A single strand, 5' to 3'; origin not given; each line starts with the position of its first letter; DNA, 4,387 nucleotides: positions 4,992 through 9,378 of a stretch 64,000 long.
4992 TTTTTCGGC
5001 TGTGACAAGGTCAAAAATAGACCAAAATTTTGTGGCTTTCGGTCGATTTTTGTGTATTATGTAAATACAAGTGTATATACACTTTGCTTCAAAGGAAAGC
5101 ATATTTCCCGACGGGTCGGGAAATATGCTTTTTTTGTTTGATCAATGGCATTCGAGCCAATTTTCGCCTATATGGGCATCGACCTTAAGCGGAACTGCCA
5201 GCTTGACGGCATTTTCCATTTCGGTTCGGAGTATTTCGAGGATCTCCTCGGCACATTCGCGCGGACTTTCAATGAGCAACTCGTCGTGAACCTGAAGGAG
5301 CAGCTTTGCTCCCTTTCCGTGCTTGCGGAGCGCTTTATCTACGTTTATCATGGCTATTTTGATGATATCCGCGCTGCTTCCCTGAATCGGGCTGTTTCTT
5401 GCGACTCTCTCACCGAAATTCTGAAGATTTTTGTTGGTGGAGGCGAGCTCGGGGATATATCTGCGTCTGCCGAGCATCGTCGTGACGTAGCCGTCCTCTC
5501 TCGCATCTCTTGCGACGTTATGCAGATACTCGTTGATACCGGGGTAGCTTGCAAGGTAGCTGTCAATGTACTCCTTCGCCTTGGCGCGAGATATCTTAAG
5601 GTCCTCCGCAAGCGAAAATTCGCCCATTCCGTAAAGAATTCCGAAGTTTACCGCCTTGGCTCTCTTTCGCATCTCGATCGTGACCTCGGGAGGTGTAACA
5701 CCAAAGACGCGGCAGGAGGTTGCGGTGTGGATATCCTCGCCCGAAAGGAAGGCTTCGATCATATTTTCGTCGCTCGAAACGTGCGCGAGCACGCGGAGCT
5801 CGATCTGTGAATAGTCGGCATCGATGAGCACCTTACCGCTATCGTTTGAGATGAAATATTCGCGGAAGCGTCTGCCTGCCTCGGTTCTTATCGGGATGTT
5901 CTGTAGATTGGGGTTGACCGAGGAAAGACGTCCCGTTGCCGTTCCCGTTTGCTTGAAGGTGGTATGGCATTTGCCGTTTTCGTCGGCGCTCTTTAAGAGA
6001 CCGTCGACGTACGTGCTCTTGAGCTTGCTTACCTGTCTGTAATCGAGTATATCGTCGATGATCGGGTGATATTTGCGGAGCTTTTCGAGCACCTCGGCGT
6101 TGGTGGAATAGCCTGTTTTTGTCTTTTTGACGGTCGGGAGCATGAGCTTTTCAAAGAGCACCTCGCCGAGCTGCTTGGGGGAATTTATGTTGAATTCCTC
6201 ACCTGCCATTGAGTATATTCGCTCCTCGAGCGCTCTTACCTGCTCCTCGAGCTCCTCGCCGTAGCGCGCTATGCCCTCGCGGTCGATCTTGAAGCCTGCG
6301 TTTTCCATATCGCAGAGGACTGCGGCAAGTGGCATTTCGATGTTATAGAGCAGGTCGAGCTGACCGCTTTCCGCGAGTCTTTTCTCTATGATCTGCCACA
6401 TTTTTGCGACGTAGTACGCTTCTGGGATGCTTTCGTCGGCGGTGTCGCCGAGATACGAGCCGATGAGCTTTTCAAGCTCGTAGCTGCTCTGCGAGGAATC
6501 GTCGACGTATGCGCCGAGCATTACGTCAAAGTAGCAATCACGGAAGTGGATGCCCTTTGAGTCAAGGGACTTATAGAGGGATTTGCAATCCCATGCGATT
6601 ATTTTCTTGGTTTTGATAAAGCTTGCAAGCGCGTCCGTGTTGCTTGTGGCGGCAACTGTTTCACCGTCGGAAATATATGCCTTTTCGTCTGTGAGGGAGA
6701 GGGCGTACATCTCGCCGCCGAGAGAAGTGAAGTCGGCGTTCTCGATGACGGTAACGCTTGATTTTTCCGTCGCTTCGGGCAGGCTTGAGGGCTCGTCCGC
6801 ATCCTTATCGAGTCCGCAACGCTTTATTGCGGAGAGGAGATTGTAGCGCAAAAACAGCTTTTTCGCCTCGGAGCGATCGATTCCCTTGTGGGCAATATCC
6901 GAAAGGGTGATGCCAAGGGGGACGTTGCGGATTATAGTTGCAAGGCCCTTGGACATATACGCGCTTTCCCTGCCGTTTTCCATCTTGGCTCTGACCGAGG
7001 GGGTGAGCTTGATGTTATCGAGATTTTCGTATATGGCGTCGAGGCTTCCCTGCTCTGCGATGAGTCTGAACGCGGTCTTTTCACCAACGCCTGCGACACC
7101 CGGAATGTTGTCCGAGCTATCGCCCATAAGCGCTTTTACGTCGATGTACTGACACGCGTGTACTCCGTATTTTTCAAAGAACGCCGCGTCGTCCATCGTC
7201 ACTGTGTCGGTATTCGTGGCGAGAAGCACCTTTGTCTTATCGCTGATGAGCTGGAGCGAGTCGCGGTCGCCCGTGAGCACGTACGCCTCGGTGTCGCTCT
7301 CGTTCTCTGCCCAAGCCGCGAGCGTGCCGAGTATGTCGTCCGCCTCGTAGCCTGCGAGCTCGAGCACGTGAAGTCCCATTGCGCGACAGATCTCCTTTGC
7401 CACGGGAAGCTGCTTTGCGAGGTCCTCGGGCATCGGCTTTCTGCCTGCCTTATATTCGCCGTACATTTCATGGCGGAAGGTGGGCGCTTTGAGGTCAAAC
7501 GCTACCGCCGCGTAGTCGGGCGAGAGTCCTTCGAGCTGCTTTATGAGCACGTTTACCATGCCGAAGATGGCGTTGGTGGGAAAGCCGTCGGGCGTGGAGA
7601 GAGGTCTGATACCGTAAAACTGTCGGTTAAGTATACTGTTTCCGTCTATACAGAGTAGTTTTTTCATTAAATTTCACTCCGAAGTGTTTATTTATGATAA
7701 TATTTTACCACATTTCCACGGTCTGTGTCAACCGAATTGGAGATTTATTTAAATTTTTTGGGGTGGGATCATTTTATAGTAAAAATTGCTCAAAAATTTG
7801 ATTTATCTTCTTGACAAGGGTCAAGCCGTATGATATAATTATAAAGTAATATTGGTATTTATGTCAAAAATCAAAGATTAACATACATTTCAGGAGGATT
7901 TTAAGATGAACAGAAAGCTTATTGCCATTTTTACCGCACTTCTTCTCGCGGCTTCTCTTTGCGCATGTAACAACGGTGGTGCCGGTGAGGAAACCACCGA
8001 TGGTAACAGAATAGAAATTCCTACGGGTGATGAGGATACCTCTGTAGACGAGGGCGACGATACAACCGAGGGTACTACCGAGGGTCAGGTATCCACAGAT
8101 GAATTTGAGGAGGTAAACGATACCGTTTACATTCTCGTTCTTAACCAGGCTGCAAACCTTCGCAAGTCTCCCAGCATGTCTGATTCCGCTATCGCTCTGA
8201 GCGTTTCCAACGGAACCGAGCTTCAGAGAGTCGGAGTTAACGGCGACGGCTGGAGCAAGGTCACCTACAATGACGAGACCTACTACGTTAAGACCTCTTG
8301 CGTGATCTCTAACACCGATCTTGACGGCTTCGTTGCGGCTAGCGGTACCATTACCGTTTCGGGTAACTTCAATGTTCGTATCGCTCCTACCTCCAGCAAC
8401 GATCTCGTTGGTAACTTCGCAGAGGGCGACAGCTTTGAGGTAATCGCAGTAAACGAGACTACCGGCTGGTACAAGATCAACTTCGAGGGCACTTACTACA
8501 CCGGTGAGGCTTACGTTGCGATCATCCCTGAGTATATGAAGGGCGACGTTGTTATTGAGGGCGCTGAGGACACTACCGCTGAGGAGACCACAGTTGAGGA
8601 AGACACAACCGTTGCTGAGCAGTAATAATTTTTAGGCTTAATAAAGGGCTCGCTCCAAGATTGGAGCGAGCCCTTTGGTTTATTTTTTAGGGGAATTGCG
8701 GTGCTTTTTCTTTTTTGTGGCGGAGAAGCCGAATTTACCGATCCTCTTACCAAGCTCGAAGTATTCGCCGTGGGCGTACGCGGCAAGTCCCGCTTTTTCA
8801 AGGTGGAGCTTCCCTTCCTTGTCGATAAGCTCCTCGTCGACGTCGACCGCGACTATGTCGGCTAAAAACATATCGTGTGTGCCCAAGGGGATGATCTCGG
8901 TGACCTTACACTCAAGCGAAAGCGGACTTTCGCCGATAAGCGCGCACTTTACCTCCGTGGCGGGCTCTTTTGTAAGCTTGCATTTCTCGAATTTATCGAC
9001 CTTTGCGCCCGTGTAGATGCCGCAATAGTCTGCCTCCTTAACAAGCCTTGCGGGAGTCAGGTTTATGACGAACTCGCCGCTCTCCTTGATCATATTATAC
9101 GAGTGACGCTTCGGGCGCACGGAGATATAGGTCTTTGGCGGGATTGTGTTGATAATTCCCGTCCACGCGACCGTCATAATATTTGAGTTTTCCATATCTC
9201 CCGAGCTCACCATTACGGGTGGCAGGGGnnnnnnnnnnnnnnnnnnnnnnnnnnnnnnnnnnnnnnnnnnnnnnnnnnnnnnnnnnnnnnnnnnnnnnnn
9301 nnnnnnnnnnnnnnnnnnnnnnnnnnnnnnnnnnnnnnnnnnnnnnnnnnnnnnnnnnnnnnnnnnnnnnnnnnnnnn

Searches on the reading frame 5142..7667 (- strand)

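Call 12: search_protein_families(library=pfam, proteins=[window:5142-7667:-], max_evalue=0.001)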
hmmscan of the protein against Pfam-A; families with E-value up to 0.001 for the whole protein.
window:5142-7667:- (841 aa): 4 families
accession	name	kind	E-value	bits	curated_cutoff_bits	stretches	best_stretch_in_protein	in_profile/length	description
PF00476.26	DNA_pol_A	-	2.7e-163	543.8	34.3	1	466-839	4-381/381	DNA polymerase family A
PF02739.22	5_3_exonuc_N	-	3.3e-56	190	34.3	1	3-168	1-164/164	5'-3' exonuclease, N-terminal resolvase-like domain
PF01367.25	5_3_exonuc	-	1.2e-30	106.2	40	1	170-265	2-96/97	5'-3' exonuclease, C-terminal SAM fold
PF22619.2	DNA_polI_exo1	-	2.2e-06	28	27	1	322-403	17-98/140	DNA polymerase I, ribonuclease H-like domain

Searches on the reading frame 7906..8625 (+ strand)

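Call 12: search_protein_families(library=pfam, proteins=[window:7906-8625:+], max_evalue=0.001)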
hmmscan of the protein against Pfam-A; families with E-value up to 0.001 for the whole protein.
window:7906-8625:+ (239 aa): 2 families
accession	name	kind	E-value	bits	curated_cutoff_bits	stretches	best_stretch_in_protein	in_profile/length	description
PF08239.17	SH3_3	-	4.7e-15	55.9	27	2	82-133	2-53/54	Bacterial SH3 domain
PF06347.19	SH3_4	-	6.3e-05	23.1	24.1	0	82-129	4-50/56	Bacterial SH3 domain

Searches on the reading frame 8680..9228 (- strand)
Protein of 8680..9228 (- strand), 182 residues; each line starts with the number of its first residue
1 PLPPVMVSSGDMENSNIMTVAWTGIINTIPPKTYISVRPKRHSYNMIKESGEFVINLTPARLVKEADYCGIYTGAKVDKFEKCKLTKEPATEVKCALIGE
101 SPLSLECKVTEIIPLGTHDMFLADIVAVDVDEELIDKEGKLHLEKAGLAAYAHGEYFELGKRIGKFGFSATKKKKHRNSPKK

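Call 12: search_protein_families(library=pfam, proteins=[window:8680-9228:-], max_evalue=0.001)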
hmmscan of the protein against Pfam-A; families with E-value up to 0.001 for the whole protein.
window:8680-9228:- (182 aa): 1 family
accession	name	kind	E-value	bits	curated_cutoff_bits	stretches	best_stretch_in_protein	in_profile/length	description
PF01613.24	Flavin_Reduct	-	6.7e-27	94.9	27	1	3-157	7-150/153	Flavin reductase like domain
